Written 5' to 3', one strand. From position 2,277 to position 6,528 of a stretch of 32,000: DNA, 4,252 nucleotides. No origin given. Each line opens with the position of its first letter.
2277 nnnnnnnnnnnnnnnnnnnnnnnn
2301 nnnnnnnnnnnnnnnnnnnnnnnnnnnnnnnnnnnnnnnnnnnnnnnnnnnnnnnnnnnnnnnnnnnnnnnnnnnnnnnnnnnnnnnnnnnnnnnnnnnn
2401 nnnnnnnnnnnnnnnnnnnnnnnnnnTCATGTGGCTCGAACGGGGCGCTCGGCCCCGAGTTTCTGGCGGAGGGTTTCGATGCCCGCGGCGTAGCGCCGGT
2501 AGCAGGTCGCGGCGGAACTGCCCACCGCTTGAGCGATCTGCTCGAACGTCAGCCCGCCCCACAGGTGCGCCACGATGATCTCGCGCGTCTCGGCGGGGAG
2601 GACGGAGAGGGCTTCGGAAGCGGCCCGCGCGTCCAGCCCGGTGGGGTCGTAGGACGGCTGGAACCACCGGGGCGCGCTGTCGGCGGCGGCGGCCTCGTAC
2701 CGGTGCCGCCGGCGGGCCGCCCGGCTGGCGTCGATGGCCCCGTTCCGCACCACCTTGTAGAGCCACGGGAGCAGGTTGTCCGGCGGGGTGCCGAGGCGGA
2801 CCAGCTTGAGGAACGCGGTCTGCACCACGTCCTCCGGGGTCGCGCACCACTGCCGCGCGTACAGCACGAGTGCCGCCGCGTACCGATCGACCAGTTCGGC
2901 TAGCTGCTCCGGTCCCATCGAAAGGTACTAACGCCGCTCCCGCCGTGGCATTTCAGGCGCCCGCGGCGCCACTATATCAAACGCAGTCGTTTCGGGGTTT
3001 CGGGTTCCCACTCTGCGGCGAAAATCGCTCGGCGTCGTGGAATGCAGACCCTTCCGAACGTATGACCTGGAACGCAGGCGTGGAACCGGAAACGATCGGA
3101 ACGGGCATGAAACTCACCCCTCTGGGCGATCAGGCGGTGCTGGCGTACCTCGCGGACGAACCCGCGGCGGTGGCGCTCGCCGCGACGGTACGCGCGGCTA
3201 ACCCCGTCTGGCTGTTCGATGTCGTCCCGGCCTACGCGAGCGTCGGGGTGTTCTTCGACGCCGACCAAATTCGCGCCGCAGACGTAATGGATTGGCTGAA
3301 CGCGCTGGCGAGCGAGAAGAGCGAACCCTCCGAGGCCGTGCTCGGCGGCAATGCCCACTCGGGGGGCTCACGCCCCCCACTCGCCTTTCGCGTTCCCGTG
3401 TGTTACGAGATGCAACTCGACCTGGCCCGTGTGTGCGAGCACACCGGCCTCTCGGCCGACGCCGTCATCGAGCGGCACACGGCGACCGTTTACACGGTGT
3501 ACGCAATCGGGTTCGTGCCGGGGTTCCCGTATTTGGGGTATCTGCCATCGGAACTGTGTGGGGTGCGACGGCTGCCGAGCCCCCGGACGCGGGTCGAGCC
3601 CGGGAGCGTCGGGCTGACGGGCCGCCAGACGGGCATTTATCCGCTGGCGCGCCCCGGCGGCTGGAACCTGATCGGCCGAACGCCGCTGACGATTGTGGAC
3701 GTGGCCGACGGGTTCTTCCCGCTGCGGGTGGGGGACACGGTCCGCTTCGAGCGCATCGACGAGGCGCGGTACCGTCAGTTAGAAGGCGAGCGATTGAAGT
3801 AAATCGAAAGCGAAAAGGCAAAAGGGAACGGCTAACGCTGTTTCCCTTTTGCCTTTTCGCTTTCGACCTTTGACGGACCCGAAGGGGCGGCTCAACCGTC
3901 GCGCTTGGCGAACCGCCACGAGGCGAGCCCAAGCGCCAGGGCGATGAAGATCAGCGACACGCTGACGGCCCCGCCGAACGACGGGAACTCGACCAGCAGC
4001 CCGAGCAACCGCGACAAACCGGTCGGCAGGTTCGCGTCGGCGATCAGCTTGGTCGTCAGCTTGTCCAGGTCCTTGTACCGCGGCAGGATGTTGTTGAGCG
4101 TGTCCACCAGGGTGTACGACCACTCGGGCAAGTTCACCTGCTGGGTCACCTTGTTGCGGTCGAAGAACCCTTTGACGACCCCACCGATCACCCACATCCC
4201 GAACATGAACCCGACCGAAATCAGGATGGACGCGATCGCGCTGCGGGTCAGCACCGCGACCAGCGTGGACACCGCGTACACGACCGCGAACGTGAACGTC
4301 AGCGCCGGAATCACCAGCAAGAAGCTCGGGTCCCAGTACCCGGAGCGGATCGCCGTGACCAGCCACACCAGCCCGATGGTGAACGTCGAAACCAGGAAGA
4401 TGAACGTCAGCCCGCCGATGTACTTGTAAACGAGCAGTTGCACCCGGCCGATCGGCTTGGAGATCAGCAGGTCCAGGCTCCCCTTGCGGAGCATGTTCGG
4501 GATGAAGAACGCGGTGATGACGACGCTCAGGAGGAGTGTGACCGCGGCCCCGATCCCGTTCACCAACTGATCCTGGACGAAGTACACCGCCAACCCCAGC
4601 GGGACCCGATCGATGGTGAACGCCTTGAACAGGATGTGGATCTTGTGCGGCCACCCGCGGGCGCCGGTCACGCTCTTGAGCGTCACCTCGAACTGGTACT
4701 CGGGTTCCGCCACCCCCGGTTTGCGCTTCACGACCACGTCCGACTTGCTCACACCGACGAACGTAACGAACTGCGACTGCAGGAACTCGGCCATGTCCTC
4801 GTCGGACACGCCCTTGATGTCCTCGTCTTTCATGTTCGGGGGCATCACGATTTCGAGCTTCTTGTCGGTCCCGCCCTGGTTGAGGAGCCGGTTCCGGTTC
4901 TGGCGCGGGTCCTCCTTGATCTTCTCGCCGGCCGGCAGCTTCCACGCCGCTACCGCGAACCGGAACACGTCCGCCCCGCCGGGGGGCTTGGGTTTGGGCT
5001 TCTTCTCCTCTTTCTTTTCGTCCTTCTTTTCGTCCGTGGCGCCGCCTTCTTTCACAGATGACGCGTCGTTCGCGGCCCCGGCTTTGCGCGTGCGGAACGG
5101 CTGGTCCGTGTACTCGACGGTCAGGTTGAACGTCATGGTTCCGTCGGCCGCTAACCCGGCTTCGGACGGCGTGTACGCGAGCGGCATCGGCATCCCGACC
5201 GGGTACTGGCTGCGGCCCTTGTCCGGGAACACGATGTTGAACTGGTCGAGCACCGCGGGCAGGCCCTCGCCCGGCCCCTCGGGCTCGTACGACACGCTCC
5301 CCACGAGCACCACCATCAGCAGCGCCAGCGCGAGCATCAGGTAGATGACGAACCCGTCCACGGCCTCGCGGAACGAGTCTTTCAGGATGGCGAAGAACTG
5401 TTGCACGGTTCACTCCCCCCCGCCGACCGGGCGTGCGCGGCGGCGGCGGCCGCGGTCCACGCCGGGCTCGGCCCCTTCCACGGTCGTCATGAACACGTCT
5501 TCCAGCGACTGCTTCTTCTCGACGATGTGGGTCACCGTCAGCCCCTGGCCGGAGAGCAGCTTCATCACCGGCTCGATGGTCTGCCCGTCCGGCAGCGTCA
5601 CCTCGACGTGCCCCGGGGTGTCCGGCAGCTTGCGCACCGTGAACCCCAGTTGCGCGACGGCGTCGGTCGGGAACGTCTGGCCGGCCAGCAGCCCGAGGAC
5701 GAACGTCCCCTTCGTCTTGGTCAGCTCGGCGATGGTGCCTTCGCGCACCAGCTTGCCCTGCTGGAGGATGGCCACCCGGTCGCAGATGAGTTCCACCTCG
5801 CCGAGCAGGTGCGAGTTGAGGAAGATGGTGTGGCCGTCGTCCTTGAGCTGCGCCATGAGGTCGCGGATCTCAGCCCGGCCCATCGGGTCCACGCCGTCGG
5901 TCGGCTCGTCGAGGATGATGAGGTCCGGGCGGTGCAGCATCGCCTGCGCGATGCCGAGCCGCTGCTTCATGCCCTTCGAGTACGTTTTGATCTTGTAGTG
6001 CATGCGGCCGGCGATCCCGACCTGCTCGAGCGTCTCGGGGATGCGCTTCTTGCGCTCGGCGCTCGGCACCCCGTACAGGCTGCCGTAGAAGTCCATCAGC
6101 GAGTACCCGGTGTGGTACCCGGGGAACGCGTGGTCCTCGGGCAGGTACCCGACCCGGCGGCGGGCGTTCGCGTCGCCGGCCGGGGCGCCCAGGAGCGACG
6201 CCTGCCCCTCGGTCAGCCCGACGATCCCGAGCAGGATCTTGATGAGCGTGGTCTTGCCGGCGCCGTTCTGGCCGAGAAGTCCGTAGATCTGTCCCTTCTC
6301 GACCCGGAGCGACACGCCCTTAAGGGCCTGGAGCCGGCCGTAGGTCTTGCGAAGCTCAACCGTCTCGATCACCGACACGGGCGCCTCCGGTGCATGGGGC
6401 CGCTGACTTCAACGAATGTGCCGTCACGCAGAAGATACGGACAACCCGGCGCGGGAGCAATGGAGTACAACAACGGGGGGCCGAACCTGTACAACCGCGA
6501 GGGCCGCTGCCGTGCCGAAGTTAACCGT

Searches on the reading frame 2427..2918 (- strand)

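Call 84: search_protein_families(library=pfam, proteins=[window:2427-2918:-], max_evalue=0.001)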
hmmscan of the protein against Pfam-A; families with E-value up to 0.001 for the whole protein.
window:2427-2918:- (163 aa): 3 families
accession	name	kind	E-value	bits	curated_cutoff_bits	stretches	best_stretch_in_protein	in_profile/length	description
PF08281.18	Sigma70_r4_2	-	1.9e-08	34.2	25.7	1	100-147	4-51/54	Sigma-70, region 4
PF04542.20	Sigma70_r2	-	1.3e-07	31.8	24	1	9-71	1-71/71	Sigma-70 region 2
PF04545.22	Sigma70_r4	-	1.3e-05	25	24.1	1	103-151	1-49/50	Sigma-70, region 4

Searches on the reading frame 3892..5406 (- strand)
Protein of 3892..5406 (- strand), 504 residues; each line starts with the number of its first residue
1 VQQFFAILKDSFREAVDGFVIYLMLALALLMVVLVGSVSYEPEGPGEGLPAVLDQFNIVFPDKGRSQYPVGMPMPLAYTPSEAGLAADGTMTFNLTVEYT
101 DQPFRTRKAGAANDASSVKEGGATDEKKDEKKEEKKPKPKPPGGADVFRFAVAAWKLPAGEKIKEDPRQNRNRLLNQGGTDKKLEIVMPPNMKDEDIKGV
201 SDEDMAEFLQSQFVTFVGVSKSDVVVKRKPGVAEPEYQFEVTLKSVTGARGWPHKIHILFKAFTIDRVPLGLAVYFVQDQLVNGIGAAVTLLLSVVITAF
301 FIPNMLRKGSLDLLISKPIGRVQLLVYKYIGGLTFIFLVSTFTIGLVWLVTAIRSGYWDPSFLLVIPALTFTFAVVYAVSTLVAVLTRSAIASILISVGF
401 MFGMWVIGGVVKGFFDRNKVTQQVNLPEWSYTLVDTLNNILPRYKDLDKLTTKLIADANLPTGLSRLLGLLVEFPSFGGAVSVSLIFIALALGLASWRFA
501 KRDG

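Call 84: search_protein_families(library=pfam, proteins=[window:3892-5406:-], max_evalue=0.001)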
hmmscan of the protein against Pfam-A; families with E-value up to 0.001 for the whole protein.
window:3892-5406:- (504 aa): 2 families
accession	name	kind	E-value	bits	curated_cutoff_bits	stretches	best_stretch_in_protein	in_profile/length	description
PF12679.13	ABC2_membrane_2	-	1.5e-07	31.4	27.2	1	308-503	96-282/283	ABC-2 family transporter protein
PF12698.13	ABC2_membrane_3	-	5.1e-06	26.3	31.6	1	277-408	160-293/347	ABC-2 family transporter protein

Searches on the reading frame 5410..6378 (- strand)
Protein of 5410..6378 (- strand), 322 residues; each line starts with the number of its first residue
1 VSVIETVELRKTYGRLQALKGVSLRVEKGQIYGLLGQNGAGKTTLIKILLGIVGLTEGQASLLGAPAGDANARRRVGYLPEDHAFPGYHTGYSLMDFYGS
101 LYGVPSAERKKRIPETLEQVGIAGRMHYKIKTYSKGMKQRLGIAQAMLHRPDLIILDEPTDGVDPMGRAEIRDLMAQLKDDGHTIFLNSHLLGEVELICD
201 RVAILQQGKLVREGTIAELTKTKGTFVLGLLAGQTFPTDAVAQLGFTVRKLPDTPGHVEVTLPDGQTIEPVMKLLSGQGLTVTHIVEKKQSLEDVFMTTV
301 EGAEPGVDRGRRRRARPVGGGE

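Call 11: search_protein_families(library=pfam, proteins=[window:5410-6378:-], max_evalue=0.001)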
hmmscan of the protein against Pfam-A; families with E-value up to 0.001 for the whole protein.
window:5410-6378:- (322 aa): 3 families
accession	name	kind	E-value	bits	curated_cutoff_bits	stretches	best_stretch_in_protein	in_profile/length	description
PF00005.33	ABC_tran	-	1.5e-29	103.8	25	1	19-160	1-136/137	ABC transporter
PF13304.12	AAA_21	-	4.2e-10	40.6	27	1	133-193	238-301/304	AAA domain, putative AbiEii toxin, Type IV TA system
PF13732.12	DrrA1-3_C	-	4.9e-07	30.8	27.4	1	248-300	30-81/81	ATP-binding protein DrrA1-3-like, C-terminal domain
